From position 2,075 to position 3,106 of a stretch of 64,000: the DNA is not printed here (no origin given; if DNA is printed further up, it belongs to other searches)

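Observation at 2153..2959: DCD (PUA-like) domain fused to a PD-(D/E)xK-like nuclease, abutting tRNA-Gln: candidate modification-sensing restriction or defence gene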

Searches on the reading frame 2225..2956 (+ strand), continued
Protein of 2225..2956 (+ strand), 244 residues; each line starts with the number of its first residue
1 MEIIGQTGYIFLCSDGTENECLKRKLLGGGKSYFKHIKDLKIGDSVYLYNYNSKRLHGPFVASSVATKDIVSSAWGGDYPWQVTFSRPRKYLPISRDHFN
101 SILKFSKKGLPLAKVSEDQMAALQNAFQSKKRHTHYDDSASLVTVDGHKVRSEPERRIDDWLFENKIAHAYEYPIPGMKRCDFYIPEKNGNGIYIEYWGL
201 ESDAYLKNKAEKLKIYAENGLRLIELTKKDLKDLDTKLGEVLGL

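Call 77: find_encoding_contigs(protein=P0002, flank=10000, max_places=1)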
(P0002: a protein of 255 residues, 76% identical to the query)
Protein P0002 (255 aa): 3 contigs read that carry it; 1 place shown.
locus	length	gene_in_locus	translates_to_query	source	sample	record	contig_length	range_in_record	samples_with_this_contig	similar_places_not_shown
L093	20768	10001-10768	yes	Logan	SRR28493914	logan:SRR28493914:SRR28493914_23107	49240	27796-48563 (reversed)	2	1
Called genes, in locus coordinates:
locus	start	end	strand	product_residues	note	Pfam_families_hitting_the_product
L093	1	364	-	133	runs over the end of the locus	-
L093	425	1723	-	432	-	PF00239:Resolvase, PF07508:Recombinase, PF13408:Zn_ribbon_recom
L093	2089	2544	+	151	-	PF14470:bPH_3 (faint), PF03703:bPH_2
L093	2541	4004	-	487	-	-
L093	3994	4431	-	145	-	-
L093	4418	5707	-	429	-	PF01555:N6_N4_Mtase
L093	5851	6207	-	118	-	-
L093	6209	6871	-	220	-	PF01726:LexA_DNA_bind, PF00717:Peptidase_S24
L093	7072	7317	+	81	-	PF09954:DUF2188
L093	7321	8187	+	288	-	PF18144:SMODS (weak), PF26305:CD_NTase_C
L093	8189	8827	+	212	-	PF18153:Cap15_CD_rec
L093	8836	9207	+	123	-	-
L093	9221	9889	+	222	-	-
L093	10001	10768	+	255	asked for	PF10539:Dev_Cell_Death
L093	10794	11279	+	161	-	PF00903:Glyoxalase, PF22677:Ble-like_N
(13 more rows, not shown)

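Call 83: search_protein_families(library=pfam, proteins=[L010:6957-7406:+, L010:7439-7948:+, L010:8802-9368:+, L010:9550-10035:-, L011:7111-7866:+, L011:8780-9604:+, L009:5486-6772:+, L009:7391-7894:-, L009:8745-9974:-, L010:6212-6925:-], max_evalue=0.001)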
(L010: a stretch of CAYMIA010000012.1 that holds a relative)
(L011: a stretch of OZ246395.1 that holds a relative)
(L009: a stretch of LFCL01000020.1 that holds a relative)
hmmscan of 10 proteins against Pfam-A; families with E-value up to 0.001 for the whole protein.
L010:6957-7406:+ (150 aa): 1 family
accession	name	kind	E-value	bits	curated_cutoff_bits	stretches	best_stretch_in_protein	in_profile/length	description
PF00892.27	EamA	-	3.5e-05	24.5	28.2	1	10-143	4-134/135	EamA-like transporter family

L010:7439-7948:+ (170 aa): 0 families

L010:8802-9368:+ (189 aa): 0 families

L010:9550-10035:- (161 aa): 1 family
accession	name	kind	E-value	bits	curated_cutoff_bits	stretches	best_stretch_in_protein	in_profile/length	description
PF01625.27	PMSR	-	4.3e-46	157.4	23.7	2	34-136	50-152/153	Peptide methionine sulfoxide reductase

L011:7111-7866:+ (252 aa): 2 families
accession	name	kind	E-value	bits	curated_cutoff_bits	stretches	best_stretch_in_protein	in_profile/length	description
PF00702.32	Hydrolase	-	1.9e-14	54.9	26.4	1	24-211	1-191/191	haloacid dehalogenase-like hydrolase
PF13419.12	HAD_2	-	5e-13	50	23.8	1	27-212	1-173/178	Haloacid dehalogenase-like hydrolase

L011:8780-9604:+ (275 aa): 2 families
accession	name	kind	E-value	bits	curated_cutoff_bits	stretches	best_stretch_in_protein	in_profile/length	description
PF13483.12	Lactamase_B_3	-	1.2e-21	77.7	24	1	62-241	3-160/160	Beta-lactamase superfamily domain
PF12706.13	Lactamase_B_2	-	3.2e-13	50.2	27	1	93-242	29-200/200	Beta-lactamase superfamily domain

L009:5486-6772:+ (429 aa): 5 families
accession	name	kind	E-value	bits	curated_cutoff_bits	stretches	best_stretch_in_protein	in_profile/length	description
PF10996.14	Beta-Casp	-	1.1e-31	110.2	27.7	1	218-343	1-120/120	Beta-Casp domain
PF07521.17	RMMBL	-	1.4e-10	41.4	21.6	1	357-420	2-63/63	Zn-dependent metallo-hydrolase RNA specificity domain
PF00753.33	Lactamase_B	-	3.6e-10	40.5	22.7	1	21-164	9-161/196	Metallo-beta-lactamase superfamily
PF12706.13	Lactamase_B_2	-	1.4e-08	35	27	1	29-109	1-82/200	Beta-lactamase superfamily domain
PF16661.11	Lactamase_B_6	-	0.00034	20.5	27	1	23-112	2-94/193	Metallo-beta-lactamase superfamily domain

L009:7391-7894:- (167 aa): 2 families
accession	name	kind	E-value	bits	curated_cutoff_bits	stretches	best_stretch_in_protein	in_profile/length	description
PF05198.21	IF3_N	-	5.1e-27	94.3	26.9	1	5-74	1-70/70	Translation initiation factor IF-3, N-terminal domain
PF00707.27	IF3_C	-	1.3e-10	41.5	34.8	1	82-164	2-83/86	Translation initiation factor IF-3, C-terminal domain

L009:8745-9974:- (409 aa): 2 families
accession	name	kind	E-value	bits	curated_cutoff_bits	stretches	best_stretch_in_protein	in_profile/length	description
PF13091.12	PLDc_2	-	1.1e-41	142.3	27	2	249-376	2-131/132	PLD-like domain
PF00614.28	PLDc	-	8.7e-11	41.8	21.9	1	323-348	2-27/28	Phospholipase D Active site motif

L010:6212-6925:- (237 aa): 6 families
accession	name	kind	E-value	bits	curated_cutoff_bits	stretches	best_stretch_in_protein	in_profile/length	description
PF08241.18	Methyltransf_11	-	1.2e-11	45.5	21.2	1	39-131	1-95/95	Methyltransferase domain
PF13489.12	Methyltransf_23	-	1.7e-11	44.5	27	1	16-203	3-163/164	Methyltransferase domain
PF13847.12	Methyltransf_31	-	1.3e-10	41.5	27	1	34-135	3-113/145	Methyltransferase domain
PF13649.12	Methyltransf_25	-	3.5e-08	34.5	27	1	39-127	2-97/97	Methyltransferase domain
PF07021.18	MetW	-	8e-05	22.8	21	1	26-151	7-128/193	Methionine biosynthesis protein MetW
PF08242.18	Methyltransf_12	-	0.00019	22.5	30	1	39-129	1-98/98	Methyltransferase domain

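Call 87: fold_search(model_id=the predicted structure, library=viral)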
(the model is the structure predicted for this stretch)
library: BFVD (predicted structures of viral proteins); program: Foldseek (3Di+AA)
matches with E <= 10: 1009; with E <= 0.001: 72
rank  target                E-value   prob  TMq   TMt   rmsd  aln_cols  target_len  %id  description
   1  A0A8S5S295            4.4e-07  1.00  0.37  0.20   6.8       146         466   20  Uncharacterized protein [Siphoviridae sp. ctCIv11]
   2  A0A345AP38            2.7e-06  1.00  0.33  0.26  11.5       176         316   23  (no name in the UniProt tables at hand)
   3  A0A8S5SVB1            2.9e-06  1.00  0.39  0.22   2.3       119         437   28  Uncharacterized protein [Siphoviridae sp. ctqPo10]
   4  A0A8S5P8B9            1.3e-05  1.00  0.30  0.29  14.7       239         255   15  Restriction enzyme [Siphoviridae sp. ctsUY14]
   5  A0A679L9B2            1.5e-05  1.00  0.33  0.25  14.3       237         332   16  (no name in the UniProt tables at hand)
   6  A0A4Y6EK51            2.0e-05  1.00  0.34  0.35   7.3       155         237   18  (no name in the UniProt tables at hand)
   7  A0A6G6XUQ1            2.1e-05  1.00  0.33  0.24  12.9       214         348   17  (no name in the UniProt tables at hand)
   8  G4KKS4                3.1e-05  1.00  0.31  0.27   3.9       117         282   25  (no name in the UniProt tables at hand)
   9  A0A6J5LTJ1            3.3e-05  1.00  0.31  0.26   7.9       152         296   19  Uncharacterized protein [uncultured Caudovirales phage]
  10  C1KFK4                4.0e-05  1.00  0.31  0.23   7.9       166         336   17  Uncharacterized protein [Lactobacillus phage Lb338-1]
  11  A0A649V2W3            4.2e-05  1.00  0.33  0.45   2.6       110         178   19  DUF2726 domain-containing protein [Lactococcus phage P1048]
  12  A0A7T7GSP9            4.5e-05  1.00  0.34  0.26   7.9       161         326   19  (no name in the UniProt tables at hand)
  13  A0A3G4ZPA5            4.5e-05  1.00  0.30  0.26  13.8       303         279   10  BRO-N domain containing protein [Terrestrivirus sp.]
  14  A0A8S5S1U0            5.8e-05  1.00  0.34  0.29  18.9       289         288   13  Restriction enzyme [Siphoviridae sp. ctCIv11]
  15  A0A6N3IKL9            7.9e-05  1.00  0.30  0.35  14.7       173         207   22  (no name in the UniProt tables at hand)
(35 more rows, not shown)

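Call 90: search_protein_families(library=phrogs, proteins=[window:2225-2956:+], max_evalue=0.001)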
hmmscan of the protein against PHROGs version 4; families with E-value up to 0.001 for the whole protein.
window:2225-2956:+ (244 aa): 1 family
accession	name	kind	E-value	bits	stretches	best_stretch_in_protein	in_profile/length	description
phrog_559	-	DNA, RNA and nucleotide metabolism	8.2e-05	22.6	1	151-229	306-398/607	HNH endonuclease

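Call 91: search_solved_structures(query=A1, max_evalue=10, show_alignments=4)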
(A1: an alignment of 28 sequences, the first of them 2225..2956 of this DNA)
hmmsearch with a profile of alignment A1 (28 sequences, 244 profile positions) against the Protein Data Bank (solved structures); distinct sequences matched with E-value up to 10: 8.
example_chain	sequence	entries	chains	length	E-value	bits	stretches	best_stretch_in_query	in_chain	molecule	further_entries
2p5d_A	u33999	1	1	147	0.0002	23.9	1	22-109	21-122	UPF0310 protein MJECL36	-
4z65_A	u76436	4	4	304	0.13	14.8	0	145-199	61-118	Carboxypeptidase B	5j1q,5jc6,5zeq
1z5r_A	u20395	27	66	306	0.13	14.7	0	145-199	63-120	procarboxypeptidase B | CARBOXYPEPTIDASE B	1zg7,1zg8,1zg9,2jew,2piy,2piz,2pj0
6p66_B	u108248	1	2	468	0.18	14.3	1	180-217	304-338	DNA endonuclease Bax1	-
3glj_A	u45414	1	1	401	0.22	14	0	145-199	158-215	Carboxypeptidase B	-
1nsa_A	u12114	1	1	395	0.35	13.3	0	140-199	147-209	PROCARBOXYPEPTIDASE B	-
4uia_A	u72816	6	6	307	0.51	12.8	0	154-199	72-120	CARBOXYPEPTIDASE B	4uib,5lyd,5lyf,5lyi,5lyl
5xg2_A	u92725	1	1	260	0.54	12.7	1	76-130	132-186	Chromosome partition protein Smc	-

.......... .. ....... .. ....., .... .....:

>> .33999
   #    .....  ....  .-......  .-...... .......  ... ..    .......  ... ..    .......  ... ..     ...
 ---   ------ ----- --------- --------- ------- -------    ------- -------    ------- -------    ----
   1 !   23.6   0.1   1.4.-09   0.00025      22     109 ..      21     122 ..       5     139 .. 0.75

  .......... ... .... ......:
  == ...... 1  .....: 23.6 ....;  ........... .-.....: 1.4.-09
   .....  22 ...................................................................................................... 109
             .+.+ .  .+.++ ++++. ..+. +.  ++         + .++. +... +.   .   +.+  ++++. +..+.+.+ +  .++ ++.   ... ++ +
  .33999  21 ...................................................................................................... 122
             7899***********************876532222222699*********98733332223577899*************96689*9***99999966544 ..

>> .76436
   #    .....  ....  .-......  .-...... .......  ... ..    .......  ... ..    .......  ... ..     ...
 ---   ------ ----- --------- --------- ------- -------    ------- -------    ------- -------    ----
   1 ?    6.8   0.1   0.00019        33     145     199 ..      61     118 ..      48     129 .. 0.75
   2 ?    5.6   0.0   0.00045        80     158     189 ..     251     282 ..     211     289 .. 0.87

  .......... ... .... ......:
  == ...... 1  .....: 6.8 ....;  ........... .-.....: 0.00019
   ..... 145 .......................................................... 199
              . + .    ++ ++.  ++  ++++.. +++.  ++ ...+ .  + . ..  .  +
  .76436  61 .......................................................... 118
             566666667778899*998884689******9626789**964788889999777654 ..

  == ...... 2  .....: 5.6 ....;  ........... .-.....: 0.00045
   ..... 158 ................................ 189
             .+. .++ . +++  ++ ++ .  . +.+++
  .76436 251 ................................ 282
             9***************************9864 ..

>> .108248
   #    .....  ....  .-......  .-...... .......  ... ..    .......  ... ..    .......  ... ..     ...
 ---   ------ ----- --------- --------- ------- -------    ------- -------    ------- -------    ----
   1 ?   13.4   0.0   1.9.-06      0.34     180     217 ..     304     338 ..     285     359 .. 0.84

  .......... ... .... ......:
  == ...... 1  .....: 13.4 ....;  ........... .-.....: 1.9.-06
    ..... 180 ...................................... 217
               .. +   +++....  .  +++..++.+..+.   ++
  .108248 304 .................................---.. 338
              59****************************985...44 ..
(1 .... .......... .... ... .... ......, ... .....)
